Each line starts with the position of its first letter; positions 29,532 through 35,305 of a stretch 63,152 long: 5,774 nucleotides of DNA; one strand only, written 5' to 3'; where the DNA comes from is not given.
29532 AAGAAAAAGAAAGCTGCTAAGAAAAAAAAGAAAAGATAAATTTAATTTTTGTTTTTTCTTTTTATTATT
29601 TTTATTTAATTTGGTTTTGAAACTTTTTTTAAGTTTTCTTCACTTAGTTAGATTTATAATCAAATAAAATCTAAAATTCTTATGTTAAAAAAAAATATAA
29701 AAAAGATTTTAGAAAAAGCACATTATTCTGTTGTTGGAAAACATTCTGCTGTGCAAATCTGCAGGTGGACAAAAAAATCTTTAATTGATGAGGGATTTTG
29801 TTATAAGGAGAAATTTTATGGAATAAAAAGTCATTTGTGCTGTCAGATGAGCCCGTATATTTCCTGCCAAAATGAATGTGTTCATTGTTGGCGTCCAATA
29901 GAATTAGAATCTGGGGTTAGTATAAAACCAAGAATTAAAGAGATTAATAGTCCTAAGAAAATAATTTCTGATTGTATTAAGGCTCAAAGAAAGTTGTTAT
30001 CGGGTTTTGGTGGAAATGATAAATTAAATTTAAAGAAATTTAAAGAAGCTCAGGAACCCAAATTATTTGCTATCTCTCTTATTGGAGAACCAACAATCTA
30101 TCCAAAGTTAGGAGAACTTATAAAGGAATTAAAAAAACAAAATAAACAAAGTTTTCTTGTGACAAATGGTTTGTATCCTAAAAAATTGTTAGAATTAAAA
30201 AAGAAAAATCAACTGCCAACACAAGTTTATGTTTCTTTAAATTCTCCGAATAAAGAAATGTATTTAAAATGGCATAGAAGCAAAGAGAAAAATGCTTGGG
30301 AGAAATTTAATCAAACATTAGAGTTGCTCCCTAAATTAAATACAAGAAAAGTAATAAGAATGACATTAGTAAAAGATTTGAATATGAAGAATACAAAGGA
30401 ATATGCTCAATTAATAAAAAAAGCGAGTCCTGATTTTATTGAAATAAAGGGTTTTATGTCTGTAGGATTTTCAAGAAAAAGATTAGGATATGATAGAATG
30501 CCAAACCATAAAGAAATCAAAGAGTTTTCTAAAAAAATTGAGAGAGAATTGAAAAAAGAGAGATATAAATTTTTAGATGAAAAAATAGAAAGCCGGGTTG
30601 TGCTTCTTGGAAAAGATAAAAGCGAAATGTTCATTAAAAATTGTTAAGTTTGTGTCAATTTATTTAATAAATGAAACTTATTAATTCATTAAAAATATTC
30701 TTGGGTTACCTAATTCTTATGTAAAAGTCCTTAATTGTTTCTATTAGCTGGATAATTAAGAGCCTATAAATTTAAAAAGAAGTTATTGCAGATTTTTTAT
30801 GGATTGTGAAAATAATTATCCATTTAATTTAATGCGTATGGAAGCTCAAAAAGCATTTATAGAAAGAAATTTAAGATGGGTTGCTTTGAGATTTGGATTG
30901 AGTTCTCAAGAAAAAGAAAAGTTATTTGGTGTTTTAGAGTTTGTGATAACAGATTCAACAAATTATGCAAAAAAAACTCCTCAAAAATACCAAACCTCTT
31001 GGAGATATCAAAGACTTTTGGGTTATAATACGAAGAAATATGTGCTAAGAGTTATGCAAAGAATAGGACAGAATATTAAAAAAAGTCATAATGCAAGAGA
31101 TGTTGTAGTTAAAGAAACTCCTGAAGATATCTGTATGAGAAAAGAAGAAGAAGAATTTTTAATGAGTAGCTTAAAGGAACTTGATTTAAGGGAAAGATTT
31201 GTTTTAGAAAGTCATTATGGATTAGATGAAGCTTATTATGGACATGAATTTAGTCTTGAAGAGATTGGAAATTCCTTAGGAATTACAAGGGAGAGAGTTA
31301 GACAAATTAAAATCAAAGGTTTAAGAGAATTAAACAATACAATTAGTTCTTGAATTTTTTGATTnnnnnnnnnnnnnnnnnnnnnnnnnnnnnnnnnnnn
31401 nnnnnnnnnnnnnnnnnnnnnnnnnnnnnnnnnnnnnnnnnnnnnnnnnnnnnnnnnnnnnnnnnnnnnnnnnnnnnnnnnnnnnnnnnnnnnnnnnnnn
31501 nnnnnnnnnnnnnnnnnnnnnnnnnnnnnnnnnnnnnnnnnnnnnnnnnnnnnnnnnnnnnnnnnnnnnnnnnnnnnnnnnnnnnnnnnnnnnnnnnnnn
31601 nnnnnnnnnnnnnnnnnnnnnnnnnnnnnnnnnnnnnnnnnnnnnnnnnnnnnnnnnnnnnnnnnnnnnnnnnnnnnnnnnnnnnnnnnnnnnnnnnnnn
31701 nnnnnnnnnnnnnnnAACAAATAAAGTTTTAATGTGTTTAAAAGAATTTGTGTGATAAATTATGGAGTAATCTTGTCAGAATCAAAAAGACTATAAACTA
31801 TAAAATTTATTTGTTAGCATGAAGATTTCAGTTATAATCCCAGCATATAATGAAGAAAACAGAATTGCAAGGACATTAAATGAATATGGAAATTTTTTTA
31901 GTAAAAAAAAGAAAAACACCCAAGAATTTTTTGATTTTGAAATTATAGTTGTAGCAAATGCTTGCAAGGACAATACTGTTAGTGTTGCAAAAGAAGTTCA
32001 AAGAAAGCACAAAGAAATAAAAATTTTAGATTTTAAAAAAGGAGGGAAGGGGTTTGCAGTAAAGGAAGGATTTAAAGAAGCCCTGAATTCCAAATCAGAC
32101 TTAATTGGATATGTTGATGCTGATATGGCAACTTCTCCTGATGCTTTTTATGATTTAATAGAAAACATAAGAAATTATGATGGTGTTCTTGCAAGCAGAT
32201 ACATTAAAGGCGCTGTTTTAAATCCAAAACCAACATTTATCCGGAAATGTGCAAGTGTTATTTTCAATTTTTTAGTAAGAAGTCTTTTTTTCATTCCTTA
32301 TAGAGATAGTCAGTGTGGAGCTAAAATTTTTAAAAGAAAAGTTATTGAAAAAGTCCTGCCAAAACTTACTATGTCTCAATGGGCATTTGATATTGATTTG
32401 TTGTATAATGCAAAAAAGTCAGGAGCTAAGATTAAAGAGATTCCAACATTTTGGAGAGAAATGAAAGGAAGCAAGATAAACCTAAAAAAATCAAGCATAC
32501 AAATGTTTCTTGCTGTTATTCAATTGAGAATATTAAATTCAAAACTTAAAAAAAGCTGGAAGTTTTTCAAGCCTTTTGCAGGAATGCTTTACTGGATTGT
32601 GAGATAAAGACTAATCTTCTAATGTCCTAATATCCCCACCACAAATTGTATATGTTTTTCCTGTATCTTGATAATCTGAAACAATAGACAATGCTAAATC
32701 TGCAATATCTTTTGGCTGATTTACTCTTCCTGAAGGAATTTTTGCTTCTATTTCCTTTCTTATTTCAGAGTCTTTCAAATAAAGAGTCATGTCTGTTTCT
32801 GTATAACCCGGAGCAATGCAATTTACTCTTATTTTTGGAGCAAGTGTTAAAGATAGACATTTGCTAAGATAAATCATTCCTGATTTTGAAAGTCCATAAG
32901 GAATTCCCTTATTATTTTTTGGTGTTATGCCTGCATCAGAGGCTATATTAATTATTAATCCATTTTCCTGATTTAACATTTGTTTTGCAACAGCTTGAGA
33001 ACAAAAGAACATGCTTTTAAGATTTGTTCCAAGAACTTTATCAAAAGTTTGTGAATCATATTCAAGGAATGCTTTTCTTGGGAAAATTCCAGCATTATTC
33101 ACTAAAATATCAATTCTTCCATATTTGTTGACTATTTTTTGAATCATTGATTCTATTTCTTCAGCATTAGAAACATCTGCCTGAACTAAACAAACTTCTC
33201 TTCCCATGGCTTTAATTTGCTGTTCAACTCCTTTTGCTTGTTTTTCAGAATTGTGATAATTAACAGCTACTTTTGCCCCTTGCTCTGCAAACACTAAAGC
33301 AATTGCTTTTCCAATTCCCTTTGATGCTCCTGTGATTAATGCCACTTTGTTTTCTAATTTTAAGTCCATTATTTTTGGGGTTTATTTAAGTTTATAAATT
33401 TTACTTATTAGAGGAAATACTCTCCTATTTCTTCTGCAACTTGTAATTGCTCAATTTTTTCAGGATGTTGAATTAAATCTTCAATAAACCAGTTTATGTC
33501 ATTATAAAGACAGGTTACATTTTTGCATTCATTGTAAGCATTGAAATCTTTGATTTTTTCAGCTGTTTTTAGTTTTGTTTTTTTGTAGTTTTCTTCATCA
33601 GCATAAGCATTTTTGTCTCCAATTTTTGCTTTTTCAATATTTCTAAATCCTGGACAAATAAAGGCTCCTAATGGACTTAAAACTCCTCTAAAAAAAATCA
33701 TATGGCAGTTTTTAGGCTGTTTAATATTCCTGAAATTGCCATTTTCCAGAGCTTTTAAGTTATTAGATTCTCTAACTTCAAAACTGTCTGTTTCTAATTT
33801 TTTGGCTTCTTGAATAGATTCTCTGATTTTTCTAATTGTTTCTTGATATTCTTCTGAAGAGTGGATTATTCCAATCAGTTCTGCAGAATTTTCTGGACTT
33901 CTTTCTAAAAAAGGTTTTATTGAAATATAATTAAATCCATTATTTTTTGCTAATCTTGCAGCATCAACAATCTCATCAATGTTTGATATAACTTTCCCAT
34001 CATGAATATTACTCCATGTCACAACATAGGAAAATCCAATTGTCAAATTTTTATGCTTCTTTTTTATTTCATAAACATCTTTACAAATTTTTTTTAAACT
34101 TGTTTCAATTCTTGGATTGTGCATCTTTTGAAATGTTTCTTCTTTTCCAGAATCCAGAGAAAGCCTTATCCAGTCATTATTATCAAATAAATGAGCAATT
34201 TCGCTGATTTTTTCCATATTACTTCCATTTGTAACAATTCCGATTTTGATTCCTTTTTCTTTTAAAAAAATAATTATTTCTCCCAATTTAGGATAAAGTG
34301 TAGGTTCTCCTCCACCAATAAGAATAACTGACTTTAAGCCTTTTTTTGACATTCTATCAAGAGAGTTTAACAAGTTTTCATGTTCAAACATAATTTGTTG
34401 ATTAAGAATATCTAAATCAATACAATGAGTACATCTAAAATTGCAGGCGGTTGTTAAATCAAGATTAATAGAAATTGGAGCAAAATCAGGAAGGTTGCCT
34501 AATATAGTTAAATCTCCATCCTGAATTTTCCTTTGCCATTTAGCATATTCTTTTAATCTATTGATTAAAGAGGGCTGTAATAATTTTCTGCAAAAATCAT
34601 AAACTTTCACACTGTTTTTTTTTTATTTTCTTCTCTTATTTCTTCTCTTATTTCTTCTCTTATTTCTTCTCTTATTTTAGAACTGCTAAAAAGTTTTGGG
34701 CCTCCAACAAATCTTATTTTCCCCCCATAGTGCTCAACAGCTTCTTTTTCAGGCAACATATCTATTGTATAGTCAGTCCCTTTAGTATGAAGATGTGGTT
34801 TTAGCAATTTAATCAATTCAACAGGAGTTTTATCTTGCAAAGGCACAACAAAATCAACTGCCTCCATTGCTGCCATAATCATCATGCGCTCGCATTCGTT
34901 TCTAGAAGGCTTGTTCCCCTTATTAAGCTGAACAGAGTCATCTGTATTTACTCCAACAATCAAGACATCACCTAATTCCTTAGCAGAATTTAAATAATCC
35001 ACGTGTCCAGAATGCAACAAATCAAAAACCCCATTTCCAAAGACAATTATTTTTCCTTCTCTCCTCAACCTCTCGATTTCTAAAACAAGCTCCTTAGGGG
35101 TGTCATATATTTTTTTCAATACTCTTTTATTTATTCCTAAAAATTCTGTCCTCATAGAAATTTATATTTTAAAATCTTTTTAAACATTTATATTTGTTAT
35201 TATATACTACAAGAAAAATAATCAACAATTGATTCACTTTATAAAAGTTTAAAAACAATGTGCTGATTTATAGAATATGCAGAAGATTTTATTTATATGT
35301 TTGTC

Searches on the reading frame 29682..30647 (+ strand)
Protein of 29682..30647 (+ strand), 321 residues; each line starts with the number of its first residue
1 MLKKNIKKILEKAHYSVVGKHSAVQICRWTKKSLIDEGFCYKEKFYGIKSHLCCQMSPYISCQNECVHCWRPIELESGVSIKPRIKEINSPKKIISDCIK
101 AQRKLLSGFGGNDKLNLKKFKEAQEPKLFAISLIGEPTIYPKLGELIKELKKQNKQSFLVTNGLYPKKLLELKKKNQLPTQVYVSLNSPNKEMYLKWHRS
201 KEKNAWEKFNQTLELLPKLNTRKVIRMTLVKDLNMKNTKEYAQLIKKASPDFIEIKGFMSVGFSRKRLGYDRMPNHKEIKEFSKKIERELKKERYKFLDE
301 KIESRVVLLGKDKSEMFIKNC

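Call 13: search_protein_families(library=pfam, proteins=[window:29682-30647:+], max_evalue=0.00001)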
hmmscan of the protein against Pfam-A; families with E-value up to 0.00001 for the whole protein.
window:29682-30647:+ (321 aa): 2 families
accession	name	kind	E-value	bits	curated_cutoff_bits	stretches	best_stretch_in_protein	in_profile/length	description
PF08608.17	Wyosine_form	-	8.7e-18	64.8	22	1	247-309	1-61/63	Wyosine base formation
PF04055.27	Radical_SAM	-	3.2e-15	57.2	29.5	1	58-244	3-165/166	Radical SAM superfamily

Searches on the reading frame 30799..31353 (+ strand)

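Call 62: search_protein_families(library=pfam, proteins=[window:30799-31353:+], max_evalue=0.0001)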
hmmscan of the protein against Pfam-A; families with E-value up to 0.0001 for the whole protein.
window:30799-31353:+ (184 aa): 1 family
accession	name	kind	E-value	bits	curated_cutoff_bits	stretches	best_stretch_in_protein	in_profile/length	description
PF04545.22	Sigma70_r4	-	7.8e-13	48.2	24.1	1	125-178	2-48/50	Sigma-70, region 4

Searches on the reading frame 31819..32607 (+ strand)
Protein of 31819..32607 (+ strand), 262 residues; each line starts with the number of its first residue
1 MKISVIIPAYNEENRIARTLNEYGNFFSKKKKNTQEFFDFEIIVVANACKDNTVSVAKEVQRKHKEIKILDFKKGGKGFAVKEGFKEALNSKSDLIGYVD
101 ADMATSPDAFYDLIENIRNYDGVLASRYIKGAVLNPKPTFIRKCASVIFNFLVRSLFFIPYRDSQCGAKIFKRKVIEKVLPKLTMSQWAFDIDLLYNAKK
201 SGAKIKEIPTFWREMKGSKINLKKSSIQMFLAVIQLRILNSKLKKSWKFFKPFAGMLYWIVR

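Call 62: search_protein_families(library=pfam, proteins=[window:31819-32607:+], max_evalue=0.0001)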
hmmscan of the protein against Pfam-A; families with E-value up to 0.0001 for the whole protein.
window:31819-32607:+ (262 aa): 3 families
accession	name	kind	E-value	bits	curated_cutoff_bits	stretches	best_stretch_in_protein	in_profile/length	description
PF00535.33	Glycos_transf_2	-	1.2e-22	81.1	23.3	1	4-179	1-167/168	Glycosyl transferase family 2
PF13641.12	Glyco_tranf_2_3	-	2.6e-10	41.1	27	1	3-111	3-105/230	Glycosyltransferase like family 2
PF10111.15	Glyco_tranf_2_2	-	5.4e-05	23.3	27.3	1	4-115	1-104/276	Glycosyltransferase like family 2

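Call 77: search_protein_families(library=ncbifam, proteins=[window:31819-32607:+], max_evalue=1e-8)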
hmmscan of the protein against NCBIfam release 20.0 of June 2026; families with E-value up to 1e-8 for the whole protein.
window:31819-32607:+ (262 aa): 6 families
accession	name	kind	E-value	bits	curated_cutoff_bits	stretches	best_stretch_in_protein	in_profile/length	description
NF047588.1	GlcsyltransPgfSStrep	equivalog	1.2e-12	47.7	500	1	1-181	1-169/308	glycosyltransferase PgfS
NF038302.1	EPS_HpsE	equivalog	2.9e-12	46.2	300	1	1-110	1-104/307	hormogonium polysaccharide biosynthesis glycosyltransferase HpsE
TIGR03937.1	PgaC_IcaA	equivalog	3.1e-12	46.2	422.3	1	2-121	46-154/407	poly-beta-1,6-N-acetyl-D-glucosamine synthase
NF007986.1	PRK10714.1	equivalog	2.5e-11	43.2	529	1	2-198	7-188/316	undecaprenyl-phosphate 4-deoxy-4-formamido-L-arabinose transferase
NF041865.1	EpsU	equivalog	1.7e-10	40.5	700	1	2-148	40-175/394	exopolysaccharide biosynthesis GT2 family glycosyltransferase EpsU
NF007482.0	PRK10073.1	equivalog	3.3e-09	36.2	423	1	2-115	7-108/334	glycosyltransferase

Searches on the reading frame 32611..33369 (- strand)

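Call 62: search_protein_families(library=pfam, proteins=[window:32611-33369:-], max_evalue=0.0001)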
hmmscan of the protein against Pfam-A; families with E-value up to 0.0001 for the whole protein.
window:32611-33369:- (252 aa): 4 families
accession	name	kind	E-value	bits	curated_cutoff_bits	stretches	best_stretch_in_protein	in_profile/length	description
PF00106.31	adh_short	-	4.3e-58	196.4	26.6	1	8-198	1-190/195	short chain dehydrogenase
PF13561.12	adh_short_C2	-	1.2e-56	192.4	27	1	14-244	1-233/236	Enoyl-(Acyl carrier protein) reductase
PF08659.16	KR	-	3.9e-13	50.1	22.6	1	10-130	3-126/180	KR domain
PF23441.1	SDR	-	1e-05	25.5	27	1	4-245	4-254/258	SDR-like rossmann domain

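Call 77: search_protein_families(library=ncbifam, proteins=[window:32611-33369:-], max_evalue=1e-8)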
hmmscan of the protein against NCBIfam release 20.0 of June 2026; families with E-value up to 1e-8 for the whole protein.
window:32611-33369:- (252 aa): 222 families (the best 25 are shown)
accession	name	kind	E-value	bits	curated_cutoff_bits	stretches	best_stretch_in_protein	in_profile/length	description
NF005559.1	PRK07231.1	subfamily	1.4e-65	221.3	215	1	5-245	2-246/249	glucose 1-dehydrogenase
TIGR01830.1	3oxo_ACP_reduc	equivalog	8e-63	212.3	297.75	1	10-245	1-237/239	3-oxoacyl-[acyl-carrier-protein] reductase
NF009466.0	PRK12826.1-2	subfamily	4.9e-59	199.8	222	1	6-235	2-231/248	3-oxoacyl-ACP reductase FabG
NF004197.0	PRK05653.1-1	equivalog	2.5e-56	191.1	332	1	1-245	1-245/249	3-oxoacyl-ACP reductase FabG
NF004198.0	PRK05653.1-3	equivalog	5.5e-56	189.8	296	1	4-245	4-245/248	3-oxoacyl-ACP reductase FabG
NF004199.0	PRK05653.1-4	equivalog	9.8e-55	185.8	301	1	3-245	1-244/247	3-oxoacyl-ACP reductase FabG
NF004818.0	PRK06172.1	equivalog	2.4e-54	184.3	336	1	1-246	1-250/253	SDR family oxidoreductase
NF004746.0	PRK06077.1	equivalog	2.1e-53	181.3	320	1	4-246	3-245/252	3-ketoacyl-(acyl-carrier-protein) reductase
TIGR01829.1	AcAcCoA_reduct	subfamily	2.4e-53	181.3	302.1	1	8-245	1-239/242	acetoacetyl-CoA reductase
NF005309.0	PRK06841.1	subfamily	2e-52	178.2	286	1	2-245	10-251/255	GolD/DthD family dehydrogenase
NF005056.0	PRK06463.1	equivalog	2e-52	177.9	339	1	2-248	2-249/255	3-ketoacyl-(acyl-carrier-protein) reductase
NF005975.0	PRK08063.1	equivalog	3.4e-52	177.2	328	1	5-242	2-240/250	enoyl-[acyl-carrier-protein] reductase FabL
NF009384.0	PRK12743.1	equivalog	5e-52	176.7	264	1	6-245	5-246/258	SDR family oxidoreductase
NF009464.0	PRK12824.1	subfamily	1.2e-51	175.7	269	1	7-245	2-241/245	3-oxoacyl-ACP reductase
NF005390.0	PRK06935.1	equivalog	1.6e-51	175.2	369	1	3-235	11-242/258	2-dehydro-3-deoxy-D-gluconate 5-dehydrogenase KduD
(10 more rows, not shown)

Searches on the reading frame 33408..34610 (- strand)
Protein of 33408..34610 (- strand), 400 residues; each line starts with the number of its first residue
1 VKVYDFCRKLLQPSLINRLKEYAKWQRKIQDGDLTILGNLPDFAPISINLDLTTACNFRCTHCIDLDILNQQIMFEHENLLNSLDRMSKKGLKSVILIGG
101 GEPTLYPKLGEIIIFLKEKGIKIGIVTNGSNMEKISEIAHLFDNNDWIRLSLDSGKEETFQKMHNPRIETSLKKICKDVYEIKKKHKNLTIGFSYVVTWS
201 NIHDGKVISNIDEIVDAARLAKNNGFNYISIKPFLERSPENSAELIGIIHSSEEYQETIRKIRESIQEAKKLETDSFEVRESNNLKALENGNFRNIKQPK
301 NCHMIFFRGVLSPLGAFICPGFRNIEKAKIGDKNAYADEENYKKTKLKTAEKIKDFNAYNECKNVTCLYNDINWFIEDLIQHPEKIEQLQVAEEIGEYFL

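Call 62: search_protein_families(library=pfam, proteins=[window:33408-34610:-], max_evalue=0.0001)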
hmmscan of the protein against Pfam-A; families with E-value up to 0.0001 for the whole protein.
window:33408-34610:- (400 aa): 1 family
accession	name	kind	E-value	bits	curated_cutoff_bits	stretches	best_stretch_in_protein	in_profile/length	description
PF04055.27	Radical_SAM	-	6.6e-21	75.6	29.5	1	52-170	3-125/166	Radical SAM superfamily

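Call 77: search_protein_families(library=ncbifam, proteins=[window:33408-34610:-], max_evalue=1e-8)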
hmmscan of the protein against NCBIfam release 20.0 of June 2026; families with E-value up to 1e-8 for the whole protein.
window:33408-34610:- (400 aa): 19 families
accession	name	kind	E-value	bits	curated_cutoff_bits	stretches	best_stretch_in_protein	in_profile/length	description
TIGR04317.1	W_rSAM_matur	equivalog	3.8e-21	75.6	380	1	48-217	6-176/349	tungsten cofactor oxidoreductase radical SAM maturase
NF038283.1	viperin_w_prok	equivalog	7.4e-21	74.5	180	1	46-204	2-169/281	viperin family antiviral radical SAM protein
TIGR02666.1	moaA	equivalog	3.1e-15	56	284.05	1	50-267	14-228/336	GTP 3',8-cyclase MoaA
TIGR02495.1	NrdG2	equivalog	2.6e-13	49.7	131.15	1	54-179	24-147/193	anaerobic ribonucleoside-triphosphate reductase activating protein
TIGR02668.1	moaA_archaeal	equivalog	1.7e-12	46.9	325.25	1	48-286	12-231/303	GTP 3',8-cyclase MoaA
TIGR04311.1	rSAM_Geo_metal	subfamily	2.2e-11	43.5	400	1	45-204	2-166/423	radical SAM/SPASM family putative metalloenzyme maturase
TIGR03972.1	rSAM_TYW1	equivalog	2.3e-11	43.3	317.95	1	101-204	128-227/297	4-demethylwyosine synthase TYW1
TIGR04051.1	rSAM_NirJ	equivalog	1.3e-10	40.8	515.45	1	50-204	6-155/354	heme d1 biosynthesis radical SAM protein NirJ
TIGR03962.1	mycofact_rSAM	equivalog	3.5e-10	39.6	265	1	44-163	10-128/339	mycofactocin radical SAM maturase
NF001199.0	PRK00164.2-1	equivalog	3.8e-10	39.4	231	1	47-178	13-141/308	GTP 3',8-cyclase MoaA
TIGR04546.1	rSAM_ahbC_deAc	equivalog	8.5e-10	38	650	1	50-217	43-205/390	12,18-didecarboxysiroheme deacetylase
TIGR04303.1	GeoRSP_rSAM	equivalog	9.5e-10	38.5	400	1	44-159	3-115/325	GeoRSP system radical SAM/SPASM protein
TIGR02493.1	PFLA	equivalog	1.7e-09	37.4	231.75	1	55-217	24-185/235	pyruvate formate-lyase-activating protein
TIGR04403.1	rSAM_skfB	equivalog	1.7e-09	36.9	300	1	24-165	82-221/402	sporulation killing factor system radical SAM maturase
TIGR04038.1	tatD_link_rSAM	subfamily_domain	1.9e-09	37.6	129.7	1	49-192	11-163/192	TatD family nuclease-associated radical SAM protein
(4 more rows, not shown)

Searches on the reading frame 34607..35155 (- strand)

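Call 62: search_protein_families(library=pfam, proteins=[window:34607-35155:-], max_evalue=0.0001)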
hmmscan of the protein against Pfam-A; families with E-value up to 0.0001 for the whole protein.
window:34607-35155:- (182 aa): 1 family
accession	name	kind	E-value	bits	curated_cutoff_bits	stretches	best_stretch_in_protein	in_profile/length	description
PF01467.32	CTP_transf_like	-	1.3e-15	58.2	21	1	41-152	3-110/133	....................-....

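Call 77: search_protein_families(library=ncbifam, proteins=[window:34607-35155:-], max_evalue=1e-8)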
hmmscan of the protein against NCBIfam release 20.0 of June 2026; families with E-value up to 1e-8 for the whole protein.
window:34607-35155:- (182 aa): 4 families
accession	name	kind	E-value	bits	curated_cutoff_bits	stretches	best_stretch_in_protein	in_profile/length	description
TIGR02199.1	rfaE_dom_II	equivalog_domain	8.8e-46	155.3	181.5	1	28-166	4-143/144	D-glycero-beta-D-manno-heptose 1-phosphate adenylyltransferase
NF008454.0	PRK11316.1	equivalog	1.6e-40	139.1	521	1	20-167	325-473/475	bifunctional D-glycero-beta-D-manno-heptose-7-phosphate kinase/D-glycero-beta-D-manno-heptose 1-phosphate adenylyltransferase HldE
TIGR01518.1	g3p_cytidyltrns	equivalog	2.9e-13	50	165.4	1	40-164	3-124/125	glycerol-3-phosphate cytidylyltransferase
TIGR00125.1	cyt_tran_rel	domain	7e-13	48.6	27.7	1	38-101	2-63/65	adenylyltransferase/cytidyltransferase family protein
